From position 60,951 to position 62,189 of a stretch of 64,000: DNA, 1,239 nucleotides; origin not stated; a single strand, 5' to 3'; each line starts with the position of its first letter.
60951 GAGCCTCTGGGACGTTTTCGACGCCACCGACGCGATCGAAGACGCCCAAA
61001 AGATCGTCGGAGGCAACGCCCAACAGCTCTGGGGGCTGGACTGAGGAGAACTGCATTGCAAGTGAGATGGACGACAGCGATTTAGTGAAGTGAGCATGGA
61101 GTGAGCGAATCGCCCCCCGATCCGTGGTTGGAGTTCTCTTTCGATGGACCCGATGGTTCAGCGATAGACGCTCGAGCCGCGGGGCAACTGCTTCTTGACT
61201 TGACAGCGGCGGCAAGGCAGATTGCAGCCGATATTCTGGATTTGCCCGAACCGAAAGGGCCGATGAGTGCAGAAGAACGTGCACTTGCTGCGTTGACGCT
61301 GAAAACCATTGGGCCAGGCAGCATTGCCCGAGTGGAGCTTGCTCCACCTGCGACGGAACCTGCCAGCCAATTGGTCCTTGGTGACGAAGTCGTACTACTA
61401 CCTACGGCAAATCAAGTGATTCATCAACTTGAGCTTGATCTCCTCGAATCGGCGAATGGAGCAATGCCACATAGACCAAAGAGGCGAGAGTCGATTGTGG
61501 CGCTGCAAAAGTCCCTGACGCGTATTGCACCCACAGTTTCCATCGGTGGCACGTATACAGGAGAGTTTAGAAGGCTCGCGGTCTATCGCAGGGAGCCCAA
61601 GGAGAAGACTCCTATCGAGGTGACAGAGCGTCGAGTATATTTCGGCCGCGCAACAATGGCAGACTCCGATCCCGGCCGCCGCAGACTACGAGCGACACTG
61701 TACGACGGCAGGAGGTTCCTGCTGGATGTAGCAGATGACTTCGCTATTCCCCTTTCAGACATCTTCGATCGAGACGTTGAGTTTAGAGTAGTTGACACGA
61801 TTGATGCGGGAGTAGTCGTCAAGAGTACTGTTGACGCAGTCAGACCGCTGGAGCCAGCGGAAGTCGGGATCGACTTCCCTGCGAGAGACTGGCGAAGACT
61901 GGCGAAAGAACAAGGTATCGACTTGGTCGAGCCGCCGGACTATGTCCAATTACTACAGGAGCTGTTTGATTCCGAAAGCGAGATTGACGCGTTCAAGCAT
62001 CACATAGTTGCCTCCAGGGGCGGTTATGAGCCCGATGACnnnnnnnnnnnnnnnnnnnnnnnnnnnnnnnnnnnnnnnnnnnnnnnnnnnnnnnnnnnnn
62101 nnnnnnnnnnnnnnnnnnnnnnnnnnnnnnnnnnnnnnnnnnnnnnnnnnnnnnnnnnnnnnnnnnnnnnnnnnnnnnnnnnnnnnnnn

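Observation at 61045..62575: Low-GC two-gene cassette: an unknown 313-aa protein overlapping a PIN-domain nuclease gene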

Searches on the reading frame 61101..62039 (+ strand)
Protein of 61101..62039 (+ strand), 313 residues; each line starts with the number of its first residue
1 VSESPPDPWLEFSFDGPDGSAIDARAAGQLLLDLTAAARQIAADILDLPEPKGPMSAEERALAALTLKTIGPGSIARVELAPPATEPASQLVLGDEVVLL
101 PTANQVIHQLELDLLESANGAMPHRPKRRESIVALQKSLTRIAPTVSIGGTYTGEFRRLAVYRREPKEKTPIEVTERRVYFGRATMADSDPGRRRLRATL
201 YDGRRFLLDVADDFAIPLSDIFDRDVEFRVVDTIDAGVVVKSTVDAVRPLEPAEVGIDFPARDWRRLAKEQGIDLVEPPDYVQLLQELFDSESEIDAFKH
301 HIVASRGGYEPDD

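Call 5: search_protein_families(library=padloc, proteins=[window:61101-62039:+], max_evalue=1)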
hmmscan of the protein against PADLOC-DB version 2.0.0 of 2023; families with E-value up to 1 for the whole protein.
window:61101-62039:+ (313 aa): 1 family
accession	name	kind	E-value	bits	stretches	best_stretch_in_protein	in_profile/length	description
PDLC03913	NsnC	-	0.0081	14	1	96-201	107-208/217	-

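Call 6: search_protein_families(library=ncbifam, proteins=[window:61101-62039:+], max_evalue=1)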
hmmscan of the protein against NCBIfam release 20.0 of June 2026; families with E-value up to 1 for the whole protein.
window:61101-62039:+ (313 aa): 1 family
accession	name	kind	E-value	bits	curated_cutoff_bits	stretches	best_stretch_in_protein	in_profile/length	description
NF006466.0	PRK08869.1-1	subfamily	0.32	10.5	426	1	114-151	96-135/377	flagellin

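Call 7: search_protein_families(library=pfam, proteins=[window:61101-62039:+], max_evalue=1)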
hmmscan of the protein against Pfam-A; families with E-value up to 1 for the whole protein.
window:61101-62039:+ (313 aa): 0 families

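Call 9: search_solved_structures(query=window:61101-62039:+, max_evalue=10)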
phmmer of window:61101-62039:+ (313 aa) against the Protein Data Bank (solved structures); distinct sequences matched with E-value up to 10: 6.
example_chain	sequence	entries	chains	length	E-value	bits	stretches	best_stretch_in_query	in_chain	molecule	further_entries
7wiw_A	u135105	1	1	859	0.0019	21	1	3-111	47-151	Mycobactin import ATP-binding/permease protein IrtA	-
7wiu_A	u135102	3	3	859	0.0019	21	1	3-111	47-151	Mycobactin import ATP-binding/permease protein IrtA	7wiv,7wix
6tek_A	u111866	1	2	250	0.0032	20.2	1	6-111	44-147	Drug ABC transporter ATP-binding protein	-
9n8g_A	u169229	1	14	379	0.83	12.3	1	108-151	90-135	Flagellin A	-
9n8b_A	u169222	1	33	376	2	11.1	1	107-151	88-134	Flagellin D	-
9n8a_A1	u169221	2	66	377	2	11.1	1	107-151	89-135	Flagellin D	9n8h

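Call 10: find_homologous_proteins(query=window:61101-62039:+, max_evalue=0.001)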
Query window:61101-62039:+ (313 aa): 7 proteins with E <= 0.001 among 8000 candidates.
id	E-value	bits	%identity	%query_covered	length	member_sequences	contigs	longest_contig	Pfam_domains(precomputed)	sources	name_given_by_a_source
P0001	8.0e-181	618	90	100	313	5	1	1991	-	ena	-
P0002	4.6e-140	484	72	100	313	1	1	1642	-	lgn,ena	-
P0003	3.7e-137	475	69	100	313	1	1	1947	-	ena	-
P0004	9.3e-129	447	65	100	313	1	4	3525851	-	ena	-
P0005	1.4e-102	361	55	100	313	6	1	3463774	-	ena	-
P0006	3.4e-99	350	54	100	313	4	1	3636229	-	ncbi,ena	-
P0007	2.7e-77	278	47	99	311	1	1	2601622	-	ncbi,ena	-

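Call 13: find_encoding_contigs(protein=P0004, flank=8000, max_places=3)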
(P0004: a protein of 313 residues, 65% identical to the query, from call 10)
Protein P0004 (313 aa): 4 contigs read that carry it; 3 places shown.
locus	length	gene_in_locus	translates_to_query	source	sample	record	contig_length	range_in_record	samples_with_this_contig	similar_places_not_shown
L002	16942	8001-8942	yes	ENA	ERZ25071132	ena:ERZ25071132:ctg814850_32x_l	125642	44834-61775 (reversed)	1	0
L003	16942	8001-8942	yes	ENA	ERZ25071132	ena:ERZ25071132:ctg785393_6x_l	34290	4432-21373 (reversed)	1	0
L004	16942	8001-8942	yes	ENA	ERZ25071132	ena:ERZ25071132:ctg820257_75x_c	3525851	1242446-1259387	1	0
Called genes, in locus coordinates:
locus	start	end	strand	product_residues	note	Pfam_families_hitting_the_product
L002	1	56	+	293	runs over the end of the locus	PF01370:Epimerase, PF13460:NAD_binding_10, PF08338:DUF1731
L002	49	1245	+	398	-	PF01808:AICARFT_IMPCHas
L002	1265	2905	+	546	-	PF00682:HMGL-like, PF22617:HCS_D2, PF08502:LeuA_dimer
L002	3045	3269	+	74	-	-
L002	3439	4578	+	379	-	PF02746:MR_MLE_N, PF13378:MR_MLE_C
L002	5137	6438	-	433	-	PF07690:MFS_1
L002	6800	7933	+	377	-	PF04909:Amidohydro_2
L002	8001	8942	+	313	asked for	-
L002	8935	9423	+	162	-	-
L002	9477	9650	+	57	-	-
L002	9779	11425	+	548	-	PF01144:CoA_trans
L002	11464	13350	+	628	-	PF20091:Abhydrolase_10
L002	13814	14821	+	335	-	PF04313:HSDR_N (faint), PF13588:HSDR_N_2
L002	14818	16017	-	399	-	PF02515:CoA_transf_3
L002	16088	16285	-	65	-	PF10049:DUF2283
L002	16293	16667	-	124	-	PF13650:Asp_protease_2 (weak), PF13975:gag-asp_proteas (weak)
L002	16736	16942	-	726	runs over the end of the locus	PF02515:CoA_transf_3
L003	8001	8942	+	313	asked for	-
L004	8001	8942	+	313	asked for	-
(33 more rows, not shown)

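Call 14: find_encoding_contigs(protein=P0005, flank=8000, max_places=3)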
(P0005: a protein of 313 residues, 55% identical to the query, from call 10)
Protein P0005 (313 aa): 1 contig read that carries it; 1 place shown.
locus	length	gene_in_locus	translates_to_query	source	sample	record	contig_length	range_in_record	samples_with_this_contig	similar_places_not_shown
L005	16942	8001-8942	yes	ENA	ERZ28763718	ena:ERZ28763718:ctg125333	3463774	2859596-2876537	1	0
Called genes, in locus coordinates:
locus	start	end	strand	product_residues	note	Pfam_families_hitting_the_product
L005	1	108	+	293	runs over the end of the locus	PF01370:Epimerase, PF13460:NAD_binding_10, PF08338:DUF1731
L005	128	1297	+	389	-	PF01808:AICARFT_IMPCHas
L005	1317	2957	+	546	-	PF00682:HMGL-like, PF22617:HCS_D2, PF08502:LeuA_dimer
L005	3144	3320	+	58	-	-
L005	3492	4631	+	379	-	PF02746:MR_MLE_N, PF13378:MR_MLE_C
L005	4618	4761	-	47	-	-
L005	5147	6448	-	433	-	PF07690:MFS_1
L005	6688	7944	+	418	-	PF04909:Amidohydro_2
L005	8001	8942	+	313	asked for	-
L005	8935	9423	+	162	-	-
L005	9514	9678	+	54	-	-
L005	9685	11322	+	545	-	PF01144:CoA_trans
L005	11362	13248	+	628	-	PF20091:Abhydrolase_10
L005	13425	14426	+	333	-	PF13588:HSDR_N_2, PF04313:HSDR_N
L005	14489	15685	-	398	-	PF02515:CoA_transf_3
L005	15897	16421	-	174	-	PF13650:Asp_protease_2 (weak), PF13975:gag-asp_proteas (weak)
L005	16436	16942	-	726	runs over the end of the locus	PF02515:CoA_transf_3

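Call 19: find_encoding_contigs(protein=P0007, flank=8000, max_places=3)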
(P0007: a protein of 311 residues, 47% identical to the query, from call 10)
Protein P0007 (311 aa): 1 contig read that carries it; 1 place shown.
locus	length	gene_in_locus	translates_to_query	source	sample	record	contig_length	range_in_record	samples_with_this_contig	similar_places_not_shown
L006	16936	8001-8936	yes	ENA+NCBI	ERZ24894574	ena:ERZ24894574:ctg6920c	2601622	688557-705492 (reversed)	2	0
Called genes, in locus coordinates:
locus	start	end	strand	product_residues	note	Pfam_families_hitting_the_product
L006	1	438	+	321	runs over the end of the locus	PF12146:Hydrolase_4, PF00561:Abhydrolase_1, PF00975:Thioesterase (weak), PF12697:Abhydrolase_6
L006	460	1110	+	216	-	-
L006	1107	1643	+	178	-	PF04978:MST (faint), PF12867:DinB_2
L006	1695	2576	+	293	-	PF01370:Epimerase, PF13460:NAD_binding_10 (weak), PF16363:GDP_Man_Dehyd (faint), PF08338:DUF1731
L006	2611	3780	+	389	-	PF01808:AICARFT_IMPCHas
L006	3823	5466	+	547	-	PF00682:HMGL-like, PF22617:HCS_D2, PF08502:LeuA_dimer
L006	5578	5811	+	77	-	-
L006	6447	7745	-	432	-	PF07690:MFS_1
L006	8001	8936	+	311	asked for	-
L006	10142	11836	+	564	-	PF03235:GmrSD_N, PF07510:GmrSD_C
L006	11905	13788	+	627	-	PF20091:Abhydrolase_10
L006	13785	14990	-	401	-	PF01555:N6_N4_Mtase, PF01844:HNH, PF14279:HNH_5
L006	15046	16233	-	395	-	PF02515:CoA_transf_3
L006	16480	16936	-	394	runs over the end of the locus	PF01555:N6_N4_Mtase, PF01844:HNH, PF14279:HNH_5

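Call 20: find_encoding_contigs(protein=P0006, flank=8000, max_places=3)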
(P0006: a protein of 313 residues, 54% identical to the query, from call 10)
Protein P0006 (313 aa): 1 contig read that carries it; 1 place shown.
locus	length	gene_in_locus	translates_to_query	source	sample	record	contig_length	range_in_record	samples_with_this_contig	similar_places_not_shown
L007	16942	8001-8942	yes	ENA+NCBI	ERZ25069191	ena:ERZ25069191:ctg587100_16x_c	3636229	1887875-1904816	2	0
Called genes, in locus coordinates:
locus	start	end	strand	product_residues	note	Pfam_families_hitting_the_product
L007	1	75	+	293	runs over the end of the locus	PF01370:Epimerase, PF13460:NAD_binding_10, PF08338:DUF1731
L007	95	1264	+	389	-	PF01808:AICARFT_IMPCHas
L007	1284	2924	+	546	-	PF00682:HMGL-like, PF22617:HCS_D2, PF08502:LeuA_dimer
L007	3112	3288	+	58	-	-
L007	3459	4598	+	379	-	PF02746:MR_MLE_N, PF13378:MR_MLE_C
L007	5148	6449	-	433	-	PF07690:MFS_1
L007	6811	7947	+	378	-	PF04909:Amidohydro_2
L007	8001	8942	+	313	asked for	-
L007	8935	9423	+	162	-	-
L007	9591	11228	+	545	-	PF01144:CoA_trans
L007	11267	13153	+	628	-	PF20091:Abhydrolase_10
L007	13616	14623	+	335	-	PF13588:HSDR_N_2, PF04313:HSDR_N (weak)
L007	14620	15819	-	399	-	PF02515:CoA_transf_3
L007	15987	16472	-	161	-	PF13650:Asp_protease_2 (weak), PF13975:gag-asp_proteas (weak)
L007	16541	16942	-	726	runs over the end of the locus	PF02515:CoA_transf_3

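Call 26: predict_structure(alignment_id=A1)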
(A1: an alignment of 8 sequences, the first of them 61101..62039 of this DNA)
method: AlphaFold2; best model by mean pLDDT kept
length: 313 residues; sequences in the alignment: 8
mean_pLDDT: 69.3   pTM: 0.46
mean pLDDT of the five models: 69.3, 65.8, 65.4, 62.3, 57.0
residues with pLDDT >= 90: 2; 70-90: 171; 50-70: 105; < 50: 35
segments of 3 or more residues with pLDDT < 50: 1-4, 119-121, 164-171, 257-264, 307-313
pLDDT, mean of each block of 10 residues (from residue 1): 53 70 74 88 85 80 77 66 62 54 80 66 74 84 74 60 46 71 72 76 79 77 83 74 85 55 50 55 68 68 51 35
secondary structure, 60 per line:
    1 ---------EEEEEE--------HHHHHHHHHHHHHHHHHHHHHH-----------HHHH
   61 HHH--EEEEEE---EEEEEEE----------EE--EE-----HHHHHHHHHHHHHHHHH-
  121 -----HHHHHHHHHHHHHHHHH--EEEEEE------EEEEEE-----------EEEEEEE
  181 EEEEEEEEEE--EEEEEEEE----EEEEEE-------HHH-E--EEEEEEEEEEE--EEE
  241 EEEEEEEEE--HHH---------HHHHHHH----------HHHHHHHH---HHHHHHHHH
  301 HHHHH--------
elements in order: E10-15 H24-45 H57-63 E66-71 E75-81 H103-119 H126-142 E145-150 E157-162 E174-190 E193-200 E205-210 E225-235 E238-249 H264-270 H281-288 H292-305

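Call 27: search_protein_representatives(alignment_id=A1)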
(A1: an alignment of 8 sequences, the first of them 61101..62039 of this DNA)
Query: 8 sequences, 313 profile positions. Proteins with E-value up to 0.001 (for the whole library): 64; up to 1e-10: 44; up to 1e-30: 12. The best 64 are listed.
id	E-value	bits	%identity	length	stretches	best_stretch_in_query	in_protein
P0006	1.5e-160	549.9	-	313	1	1-313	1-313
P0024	5.3e-90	318.1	-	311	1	1-311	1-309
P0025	1.6e-43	165.5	-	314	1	3-306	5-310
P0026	3.8e-42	161.0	-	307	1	1-308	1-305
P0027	5.0e-40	154.0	-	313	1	6-301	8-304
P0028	2.0e-39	152.0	-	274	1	33-305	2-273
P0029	2.3e-38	148.5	-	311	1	3-304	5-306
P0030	9.8e-34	133.3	-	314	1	1-307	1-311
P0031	1.6e-33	132.6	-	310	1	3-307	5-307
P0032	4.0e-33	131.3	-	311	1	5-307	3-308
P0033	8.8e-33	130.2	-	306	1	6-307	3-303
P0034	9.9e-31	123.4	-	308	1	3-306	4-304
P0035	4.7e-30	121.2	-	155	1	163-308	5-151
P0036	1.8e-29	119.3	-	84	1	231-310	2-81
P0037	1.5e-28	116.3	-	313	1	5-307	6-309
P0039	1.9e-27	112.6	-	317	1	1-307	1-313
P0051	1.8e-22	96.3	-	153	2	5-93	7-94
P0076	4.7e-06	42.4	-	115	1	256-307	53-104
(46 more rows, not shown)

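Call 32: fold_search(model_id=the predicted structure, library=pdb)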
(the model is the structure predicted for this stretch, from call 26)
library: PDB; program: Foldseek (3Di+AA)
matches with E <= 10: 1169; with E <= 0.001: 0
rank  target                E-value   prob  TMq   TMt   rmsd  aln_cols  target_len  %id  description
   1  5l4g_H                4.1e-03  0.98  0.17  0.14  11.7       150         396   13  The human 26S proteasome at 3.9 A (released 2016-09-07)
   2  1bbw                  6.2e-03  0.98  0.18  0.13  12.2       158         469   16  LYSYL-TRNA SYNTHETASE (LYSS) (released 2000-11-10)
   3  8wmm_A                7.3e-03  0.30  0.15  0.05  21.4       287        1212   17  Structure of CbCas9-PcrIIC1 complex bound to 28-bp DNA substrate (20-nt complementary) (released 2024-06-05)
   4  1zeq                  1.1e-02  1.00  0.20  0.63   3.9        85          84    7  1.5 A Structure of apo-CusF residues 6-88 from Escherichia coli (released 2005-08-02)
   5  3eiv_D                1.1e-02  0.90  0.16  0.35   8.5       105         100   12  Crystal Structure of Single-stranded DNA-binding protein from Streptomyces coelicolor (released 2009-09-08)
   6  8iyq_A                1.2e-02  0.25  0.14  0.05  20.6       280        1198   15  Structure of CbCas9 bound to 20-nucleotide complementary DNA substrate (released 2024-06-05)
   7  5hgq_B                1.2e-02  0.99  0.20  0.14  11.7       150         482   11  Loa loa Lysyl-tRNA synthetase in complex with Cladosporin. (released 2016-10-26)
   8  5mp9_L                1.2e-02  0.75  0.14  0.12  17.8       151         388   16  26S proteasome in presence of ATP (s1) (released 2017-03-08)
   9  9bv3_E                1.4e-02  0.99  0.15  0.13   7.4        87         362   13  M1B Midnolin-Proteasome (released 2025-06-11)
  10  1bbu                  1.4e-02  0.95  0.18  0.12  12.3       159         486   16  LYSYL-TRNA SYNTHETASE (LYSS) COMPLEXED WITH LYSINE (released 2000-11-10)
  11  6aqh_A                1.6e-02  0.96  0.17  0.11  10.6       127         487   12  Crystal Structure of Lysyl-tRNA Synthetase from Mycobacterium thermoresistibile complexed with L-lysine and Cladospori (released 2017-08-30)
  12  9slz_A                1.7e-02  0.98  0.20  0.13  12.4       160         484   17  Structure of Thermus thermophilus lysyl-tRNA synthetase complexed with wild-type E.coli tRNALys(mnm5s2UUU) and sulpham (released 2025-09-17)
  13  5yzx_B                1.9e-02  0.92  0.21  0.14  22.4       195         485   15  Crystal structure of E.coli LysU T146D mutant (released 2018-12-19)
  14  8d0b_C                1.9e-02  0.87  0.16  0.32   9.8       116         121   18  Human CST-DNA polymerase alpha/primase preinitiation complex bound to 4xTEL-foldback template (released 2022-06-22)
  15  2z6k_A                2.0e-02  1.00  0.19  0.43   3.6        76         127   12  Crystal structure of full-length human RPA14/32 heterodimer (released 2007-12-04)
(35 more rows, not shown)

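Call 33: find_homologous_proteins(query=A3, max_evalue=0.001)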
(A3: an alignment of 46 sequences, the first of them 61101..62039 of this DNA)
Query A3 (46 sequences) (313 aa, profile of the alignment): 7 proteins with E <= 0.001 among 8000 candidates.
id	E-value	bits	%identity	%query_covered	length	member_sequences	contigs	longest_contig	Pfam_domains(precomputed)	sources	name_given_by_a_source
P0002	3.4e-105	370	72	100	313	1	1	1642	-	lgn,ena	-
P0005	2.1e-104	367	55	100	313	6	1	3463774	-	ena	-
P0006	1.7e-103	364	54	100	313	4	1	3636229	-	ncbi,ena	-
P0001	4.4e-103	363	90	100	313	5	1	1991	-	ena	-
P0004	1.8e-101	358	65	100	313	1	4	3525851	-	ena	-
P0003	5.4e-101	356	69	100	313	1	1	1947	-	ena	-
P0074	2.5e-66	242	24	49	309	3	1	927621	-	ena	-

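Call 38: find_related_loci(query=A5, collection=genome_contigs, flank=4000)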
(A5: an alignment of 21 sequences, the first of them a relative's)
Query A5 (317 aa) in genome_contigs; peptide patterns used: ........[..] (x = any residue, [..] = any of these).
69 stretches matched a pattern; 7 encode a relative of the query (tblastn E <= 1e-3); 7 distinct loci.
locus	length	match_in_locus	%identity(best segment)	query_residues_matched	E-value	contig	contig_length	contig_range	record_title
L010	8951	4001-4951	78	1-317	2e-145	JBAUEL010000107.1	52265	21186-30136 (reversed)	MAG: Dehalococcoidia bacterium isolate MFD13097_ilm_asm_bin20 k127_156710, whole genome shotgun sequence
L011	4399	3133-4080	63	2-317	1e-119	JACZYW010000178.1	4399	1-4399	MAG: Chloroflexota bacterium isolate B27T3L8 B27T3L8_NODE9462, whole genome shotgun sequence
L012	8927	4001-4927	56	9-317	1e-107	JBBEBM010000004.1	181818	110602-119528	MAG: Dehalococcoidia bacterium isolate LejiaF_67_20 Lejia_F_112_length_181818_cov_12, whole genome shotgun sequence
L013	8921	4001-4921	45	9-317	3e-77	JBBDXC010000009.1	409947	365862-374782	MAG: Dehalococcoidia bacterium isolate LejiaD_65_29 Lejia_D_21_length_409947_cov_17, whole genome shotgun sequence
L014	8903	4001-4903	51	8-312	2e-65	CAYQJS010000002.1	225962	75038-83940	MAG TPA_asm: uncultured Chloroflexota bacterium isolate SRP119689_co1_77 genome assembly, contig: NODE_25_length_225962_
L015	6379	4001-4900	33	9-312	1e-37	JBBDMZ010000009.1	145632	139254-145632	MAG: Dehalococcoidia bacterium isolate LejiaB_67_17 Lejia_B_149_length_145632_cov_10, whole genome shotgun sequence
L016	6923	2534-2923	28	187-315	7e-11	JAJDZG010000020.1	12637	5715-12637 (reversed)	MAG: Dehalococcoidia bacterium isolate jk18x40bins.26 k141_2604488, whole genome shotgun sequence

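Call 43: search_solved_structures(query=A3, max_evalue=10, show_alignments=2)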
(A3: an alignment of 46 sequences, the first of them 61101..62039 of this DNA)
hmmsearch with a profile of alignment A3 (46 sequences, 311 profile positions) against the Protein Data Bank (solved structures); distinct sequences matched with E-value up to 10: 4.
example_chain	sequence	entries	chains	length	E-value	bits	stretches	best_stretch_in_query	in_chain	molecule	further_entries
2gvh_A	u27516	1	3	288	0.51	12.9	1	136-195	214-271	AGR_L_2016p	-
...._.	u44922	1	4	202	0.67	12.5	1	244-285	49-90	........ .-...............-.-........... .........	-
2otj_I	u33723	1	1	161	0.77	12.3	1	66-144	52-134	50S ribosomal protein L11P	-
1s72_I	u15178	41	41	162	0.79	12.3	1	66-144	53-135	50S ribosomal protein L11P | 50S ribosomal protein L11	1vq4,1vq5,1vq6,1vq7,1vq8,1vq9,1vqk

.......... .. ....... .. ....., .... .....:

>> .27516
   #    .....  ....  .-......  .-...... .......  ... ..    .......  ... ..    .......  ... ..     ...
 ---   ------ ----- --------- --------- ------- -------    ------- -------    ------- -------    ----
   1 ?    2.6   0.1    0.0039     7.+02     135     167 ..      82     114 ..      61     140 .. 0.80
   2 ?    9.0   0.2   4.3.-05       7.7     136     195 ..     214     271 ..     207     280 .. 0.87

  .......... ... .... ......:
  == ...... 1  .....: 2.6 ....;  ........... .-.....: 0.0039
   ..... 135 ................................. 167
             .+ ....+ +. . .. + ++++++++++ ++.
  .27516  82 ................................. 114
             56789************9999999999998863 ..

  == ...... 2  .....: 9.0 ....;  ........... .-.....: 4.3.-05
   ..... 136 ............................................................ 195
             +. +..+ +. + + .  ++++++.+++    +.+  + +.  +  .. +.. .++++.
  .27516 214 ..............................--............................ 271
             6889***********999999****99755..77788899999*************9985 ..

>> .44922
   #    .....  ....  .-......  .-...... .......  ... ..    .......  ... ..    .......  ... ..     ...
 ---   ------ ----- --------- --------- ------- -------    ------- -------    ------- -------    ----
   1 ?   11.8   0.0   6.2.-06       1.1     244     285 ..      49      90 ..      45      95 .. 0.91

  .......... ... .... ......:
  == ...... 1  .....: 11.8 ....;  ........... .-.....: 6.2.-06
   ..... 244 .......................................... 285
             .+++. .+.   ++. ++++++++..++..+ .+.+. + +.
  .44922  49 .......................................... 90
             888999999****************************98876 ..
